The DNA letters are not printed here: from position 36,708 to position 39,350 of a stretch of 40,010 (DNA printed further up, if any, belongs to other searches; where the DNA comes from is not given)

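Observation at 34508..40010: NuoE/NuoF/NuoG-like module with a degenerate molybdopterin site, tightly coupled to a second NfnA-like gene: a candidate Bfu/Stn-type electron-bifurcating complex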

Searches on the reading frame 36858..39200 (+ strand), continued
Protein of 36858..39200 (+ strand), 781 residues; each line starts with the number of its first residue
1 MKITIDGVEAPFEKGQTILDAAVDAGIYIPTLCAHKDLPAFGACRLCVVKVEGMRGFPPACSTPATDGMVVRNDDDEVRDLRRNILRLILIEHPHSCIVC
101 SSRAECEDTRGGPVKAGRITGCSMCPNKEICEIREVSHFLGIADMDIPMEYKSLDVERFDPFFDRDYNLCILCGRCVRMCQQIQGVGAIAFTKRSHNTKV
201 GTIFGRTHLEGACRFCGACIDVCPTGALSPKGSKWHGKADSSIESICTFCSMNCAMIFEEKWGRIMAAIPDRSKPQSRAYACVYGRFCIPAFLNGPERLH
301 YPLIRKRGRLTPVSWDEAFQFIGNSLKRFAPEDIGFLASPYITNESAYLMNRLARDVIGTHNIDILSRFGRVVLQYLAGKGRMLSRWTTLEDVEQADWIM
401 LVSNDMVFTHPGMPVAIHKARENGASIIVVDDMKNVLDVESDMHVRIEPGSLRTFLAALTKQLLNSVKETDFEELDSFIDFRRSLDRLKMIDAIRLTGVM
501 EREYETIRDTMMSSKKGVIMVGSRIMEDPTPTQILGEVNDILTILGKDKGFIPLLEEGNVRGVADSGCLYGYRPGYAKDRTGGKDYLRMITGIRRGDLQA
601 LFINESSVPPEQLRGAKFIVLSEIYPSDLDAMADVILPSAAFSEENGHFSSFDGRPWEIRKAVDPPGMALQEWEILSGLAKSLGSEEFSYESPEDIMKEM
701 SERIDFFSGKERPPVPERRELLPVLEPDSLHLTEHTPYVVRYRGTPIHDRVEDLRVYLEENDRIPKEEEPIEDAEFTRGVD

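Call 33: find_encoding_contigs(protein=P0050, flank=8000, max_places=1)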
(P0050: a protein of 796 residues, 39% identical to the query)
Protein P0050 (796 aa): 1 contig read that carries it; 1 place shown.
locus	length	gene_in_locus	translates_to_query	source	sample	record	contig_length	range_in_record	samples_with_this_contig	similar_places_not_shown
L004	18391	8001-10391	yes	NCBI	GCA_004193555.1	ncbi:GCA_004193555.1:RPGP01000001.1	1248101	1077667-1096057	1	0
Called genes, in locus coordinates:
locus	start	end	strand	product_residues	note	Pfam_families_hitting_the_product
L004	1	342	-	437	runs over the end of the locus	PF00534:Glycos_transf_1, PF13692:Glyco_trans_1_4 (weak)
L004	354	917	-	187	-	PF03352:Adenine_glyco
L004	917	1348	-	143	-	PF07085:DRTGG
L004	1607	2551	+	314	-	PF01048:PNP_UDP_1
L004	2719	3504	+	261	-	PF01026:TatD_DNase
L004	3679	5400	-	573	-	PF01979:Amidohydro_1, PF07969:Amidohydro_3 (faint), PF13382:Adenine_deam_C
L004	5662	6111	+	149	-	PF01257:2Fe-2S_thioredx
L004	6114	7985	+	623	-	PF01512:Complex1_51K, PF10589:NADH_4Fe-4S, PF00037:Fer4 (weak), PF13237:Fer4_10 (weak), PF14697:Fer4_21 (weak), PF12838:Fer4_7 (weak), PF13187:Fer4_9, PF00037:Fer4 (weak), +2 more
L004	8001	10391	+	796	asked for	PF13510:Fer2_4, PF10588:NADH-G_4Fe-4S_3, PF00037:Fer4 (faint), PF12838:Fer4_7, PF13237:Fer4_10 (weak), PF22117:Fer4_Nqo3, PF04879:Molybdop_Fe4S4, PF00384:Molybdopterin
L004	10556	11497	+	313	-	PF10418:DHODB_Fe-S_bind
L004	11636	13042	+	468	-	PF14691:Fer4_20, PF07992:Pyr_redox_2 (weak), PF01262:AlaDh_PNT_C (faint), PF13738:Pyr_redox_3 (faint), PF00070:Pyr_redox (faint), PF13450:NAD_binding_8 (weak), PF07992:Pyr_redox_2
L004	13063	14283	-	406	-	PF13173:AAA_14, PF13635:DUF4143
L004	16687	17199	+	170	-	-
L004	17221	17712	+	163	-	-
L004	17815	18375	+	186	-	PF28093:STM3845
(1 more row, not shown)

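Call 34: find_encoding_contigs(protein=P0110, flank=8000, max_places=1)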
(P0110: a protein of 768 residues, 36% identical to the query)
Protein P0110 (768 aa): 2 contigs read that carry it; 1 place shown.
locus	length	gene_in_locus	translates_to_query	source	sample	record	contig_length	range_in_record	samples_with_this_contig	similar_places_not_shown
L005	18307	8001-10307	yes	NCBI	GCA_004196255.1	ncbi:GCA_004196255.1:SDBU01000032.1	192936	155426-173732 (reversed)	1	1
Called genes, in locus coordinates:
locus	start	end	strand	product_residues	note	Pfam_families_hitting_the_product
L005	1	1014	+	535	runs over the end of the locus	PF21033:RMD1-3 (faint), PF13424:TPR_12 (faint), PF13432:TPR_16 (faint), PF23914:TPR_CcmH_CycH (faint), PF07719:TPR_2 (faint), PF13174:TPR_6 (faint), PF13181:TPR_8 (faint), PF13428:TPR_14 (faint), +14 more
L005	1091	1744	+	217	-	PF07719:TPR_2 (faint), PF13432:TPR_16 (faint), PF12895:ANAPC3, PF14559:TPR_19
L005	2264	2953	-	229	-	PF00149:Metallophos, PF12850:Metallophos_2 (faint)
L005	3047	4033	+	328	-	PF04019:DUF359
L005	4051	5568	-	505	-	PF03853:YjeF_N, PF01256:Carb_kinase, PF02110:HK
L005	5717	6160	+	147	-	PF01257:2Fe-2S_thioredx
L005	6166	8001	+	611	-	PF01257:2Fe-2S_thioredx (weak), PF01512:Complex1_51K, PF10589:NADH_4Fe-4S, PF00037:Fer4 (weak), PF12838:Fer4_7 (weak), PF13187:Fer4_9 (weak), PF13237:Fer4_10 (weak), PF14697:Fer4_21, +2 more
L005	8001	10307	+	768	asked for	PF00111:Fer2, PF13510:Fer2_4, PF10588:NADH-G_4Fe-4S_3 (faint), PF14697:Fer4_21 (weak), PF22117:Fer4_Nqo3, PF12838:Fer4_7, PF04879:Molybdop_Fe4S4, PF00384:Molybdopterin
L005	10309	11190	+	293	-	PF10418:DHODB_Fe-S_bind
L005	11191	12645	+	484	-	PF14691:Fer4_20, PF13241:NAD_binding_7 (faint), PF13738:Pyr_redox_3 (faint), PF07992:Pyr_redox_2, PF01262:AlaDh_PNT_C (weak), PF00070:Pyr_redox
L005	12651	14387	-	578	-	-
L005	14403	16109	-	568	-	PF07726:AAA_3 (faint), PF07728:AAA_5, PF17863:AAA_lid_2 (faint)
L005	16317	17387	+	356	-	PF00004:AAA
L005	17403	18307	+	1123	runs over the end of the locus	PF02463:SMC_N, PF13304:AAA_21 (weak), PF13476:AAA_23, PF06470:SMC_hinge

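Call 35: find_encoding_contigs(protein=P0117, flank=8000, max_places=1)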
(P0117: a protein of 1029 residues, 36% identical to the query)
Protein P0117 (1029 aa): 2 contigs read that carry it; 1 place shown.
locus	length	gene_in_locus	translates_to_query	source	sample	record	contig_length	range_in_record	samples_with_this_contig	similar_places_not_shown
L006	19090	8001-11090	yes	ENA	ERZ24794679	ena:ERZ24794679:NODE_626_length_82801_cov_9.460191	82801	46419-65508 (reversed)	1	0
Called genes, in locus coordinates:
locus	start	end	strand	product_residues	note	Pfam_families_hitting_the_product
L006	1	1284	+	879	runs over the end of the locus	PF01326:PPDK_N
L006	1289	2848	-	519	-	PF00117:GATase, PF07722:Peptidase_C26, PF02540:NAD_synthase, PF03054:tRNA_Me_trans (faint), PF00958:GMP_synt_C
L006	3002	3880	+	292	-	PF10418:DHODB_Fe-S_bind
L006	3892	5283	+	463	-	PF14691:Fer4_20, PF01262:AlaDh_PNT_C (faint), PF07992:Pyr_redox_2, PF13450:NAD_binding_8, PF13738:Pyr_redox_3 (faint), PF00070:Pyr_redox (weak)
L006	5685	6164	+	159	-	PF01257:2Fe-2S_thioredx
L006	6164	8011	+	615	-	PF01257:2Fe-2S_thioredx (faint), PF01512:Complex1_51K, PF00037:Fer4 (faint), PF10589:NADH_4Fe-4S, PF14697:Fer4_21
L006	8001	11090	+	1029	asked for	PF00111:Fer2 (weak), PF13510:Fer2_4, PF10588:NADH-G_4Fe-4S_3 (weak), PF12838:Fer4_7, PF22117:Fer4_Nqo3, PF04879:Molybdop_Fe4S4, PF00384:Molybdopterin, PF10418:DHODB_Fe-S_bind, +1 more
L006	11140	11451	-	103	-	-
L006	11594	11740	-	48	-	-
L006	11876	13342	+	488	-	PF14691:Fer4_20, PF00070:Pyr_redox (faint), PF01262:AlaDh_PNT_C (faint), PF02826:2-Hacid_dh_C (faint), PF07992:Pyr_redox_2, PF13241:NAD_binding_7 (faint), PF13450:NAD_binding_8 (weak), PF13738:Pyr_redox_3 (weak)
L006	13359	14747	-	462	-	PF03721:UDPG_MGDP_dh_N, PF00984:UDPG_MGDP_dh, PF03720:UDPG_MGDP_dh_C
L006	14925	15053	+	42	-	-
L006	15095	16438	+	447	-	PF02812:ELFV_dehydrog_N, PF00208:ELFV_dehydrog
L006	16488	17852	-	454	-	PF03721:UDPG_MGDP_dh_N, PF00984:UDPG_MGDP_dh, PF03720:UDPG_MGDP_dh_C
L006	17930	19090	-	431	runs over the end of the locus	PF02040:ArsB, PF03600:CitMHS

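Call 42: search_solved_structures(query=L002:13242-14633:+, max_evalue=1e-10, show_alignments=2)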
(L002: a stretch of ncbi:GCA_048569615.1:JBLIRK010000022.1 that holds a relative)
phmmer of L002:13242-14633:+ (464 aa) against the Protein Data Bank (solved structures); distinct sequences matched with E-value up to 1e-10: 12.
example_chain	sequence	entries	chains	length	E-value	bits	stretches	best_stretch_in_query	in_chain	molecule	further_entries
4ylf_B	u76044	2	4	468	5.6e-172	575.7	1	8-463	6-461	Dihydropyrimidine dehydrogenase subunit A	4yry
5jca_L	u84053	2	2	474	3.5e-152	510.4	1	5-462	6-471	NADH-dependent Ferredoxin:NADP Oxidoreductase (NfnI) subunit alpha | NADH-dependent Ferredoxin:NADP Oxidoreductase subunit alpha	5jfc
5vj7_A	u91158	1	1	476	6.3e-144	483.2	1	6-463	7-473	Oxidoreductase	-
9n5u_A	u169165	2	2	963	8e-103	347.8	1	43-464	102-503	NfnA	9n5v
9bov_A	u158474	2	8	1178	2.9e-87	296.5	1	42-464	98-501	Molybdopterin oxidoreductase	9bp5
6s6s_G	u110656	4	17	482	5e-85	289.1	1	9-460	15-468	Glutamate synthase [NADPH] small chain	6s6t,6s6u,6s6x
8oh5_C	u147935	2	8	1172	2.1e-84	287.1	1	43-463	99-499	Formate dehydrogenase-O, major subunit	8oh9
2vdc_G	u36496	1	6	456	7e-83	282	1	21-460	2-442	GLUTAMATE SYNTHASE [NADPH] SMALL CHAIN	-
7mfm_I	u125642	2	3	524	2.7e-56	194.4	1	7-463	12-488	Glutamate synthase (NADPH) small chain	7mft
1h7x_A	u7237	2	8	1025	7.7e-56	192.9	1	21-461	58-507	DIHYDROPYRIMIDINE DEHYDROGENASE | Dihydropyrimidine dehydrogenase [NADP(+)]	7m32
7m31_A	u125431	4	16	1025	7.7e-56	192.9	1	21-461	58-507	Dihydropyrimidine dehydrogenase [NADP(+)]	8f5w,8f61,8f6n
1gt8_A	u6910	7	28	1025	7.8e-56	192.9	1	21-461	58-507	DIHYDROPYRIMIDINE DEHYDROGENASE | Dihydropyrimidine dehydrogenase [NADP(+)]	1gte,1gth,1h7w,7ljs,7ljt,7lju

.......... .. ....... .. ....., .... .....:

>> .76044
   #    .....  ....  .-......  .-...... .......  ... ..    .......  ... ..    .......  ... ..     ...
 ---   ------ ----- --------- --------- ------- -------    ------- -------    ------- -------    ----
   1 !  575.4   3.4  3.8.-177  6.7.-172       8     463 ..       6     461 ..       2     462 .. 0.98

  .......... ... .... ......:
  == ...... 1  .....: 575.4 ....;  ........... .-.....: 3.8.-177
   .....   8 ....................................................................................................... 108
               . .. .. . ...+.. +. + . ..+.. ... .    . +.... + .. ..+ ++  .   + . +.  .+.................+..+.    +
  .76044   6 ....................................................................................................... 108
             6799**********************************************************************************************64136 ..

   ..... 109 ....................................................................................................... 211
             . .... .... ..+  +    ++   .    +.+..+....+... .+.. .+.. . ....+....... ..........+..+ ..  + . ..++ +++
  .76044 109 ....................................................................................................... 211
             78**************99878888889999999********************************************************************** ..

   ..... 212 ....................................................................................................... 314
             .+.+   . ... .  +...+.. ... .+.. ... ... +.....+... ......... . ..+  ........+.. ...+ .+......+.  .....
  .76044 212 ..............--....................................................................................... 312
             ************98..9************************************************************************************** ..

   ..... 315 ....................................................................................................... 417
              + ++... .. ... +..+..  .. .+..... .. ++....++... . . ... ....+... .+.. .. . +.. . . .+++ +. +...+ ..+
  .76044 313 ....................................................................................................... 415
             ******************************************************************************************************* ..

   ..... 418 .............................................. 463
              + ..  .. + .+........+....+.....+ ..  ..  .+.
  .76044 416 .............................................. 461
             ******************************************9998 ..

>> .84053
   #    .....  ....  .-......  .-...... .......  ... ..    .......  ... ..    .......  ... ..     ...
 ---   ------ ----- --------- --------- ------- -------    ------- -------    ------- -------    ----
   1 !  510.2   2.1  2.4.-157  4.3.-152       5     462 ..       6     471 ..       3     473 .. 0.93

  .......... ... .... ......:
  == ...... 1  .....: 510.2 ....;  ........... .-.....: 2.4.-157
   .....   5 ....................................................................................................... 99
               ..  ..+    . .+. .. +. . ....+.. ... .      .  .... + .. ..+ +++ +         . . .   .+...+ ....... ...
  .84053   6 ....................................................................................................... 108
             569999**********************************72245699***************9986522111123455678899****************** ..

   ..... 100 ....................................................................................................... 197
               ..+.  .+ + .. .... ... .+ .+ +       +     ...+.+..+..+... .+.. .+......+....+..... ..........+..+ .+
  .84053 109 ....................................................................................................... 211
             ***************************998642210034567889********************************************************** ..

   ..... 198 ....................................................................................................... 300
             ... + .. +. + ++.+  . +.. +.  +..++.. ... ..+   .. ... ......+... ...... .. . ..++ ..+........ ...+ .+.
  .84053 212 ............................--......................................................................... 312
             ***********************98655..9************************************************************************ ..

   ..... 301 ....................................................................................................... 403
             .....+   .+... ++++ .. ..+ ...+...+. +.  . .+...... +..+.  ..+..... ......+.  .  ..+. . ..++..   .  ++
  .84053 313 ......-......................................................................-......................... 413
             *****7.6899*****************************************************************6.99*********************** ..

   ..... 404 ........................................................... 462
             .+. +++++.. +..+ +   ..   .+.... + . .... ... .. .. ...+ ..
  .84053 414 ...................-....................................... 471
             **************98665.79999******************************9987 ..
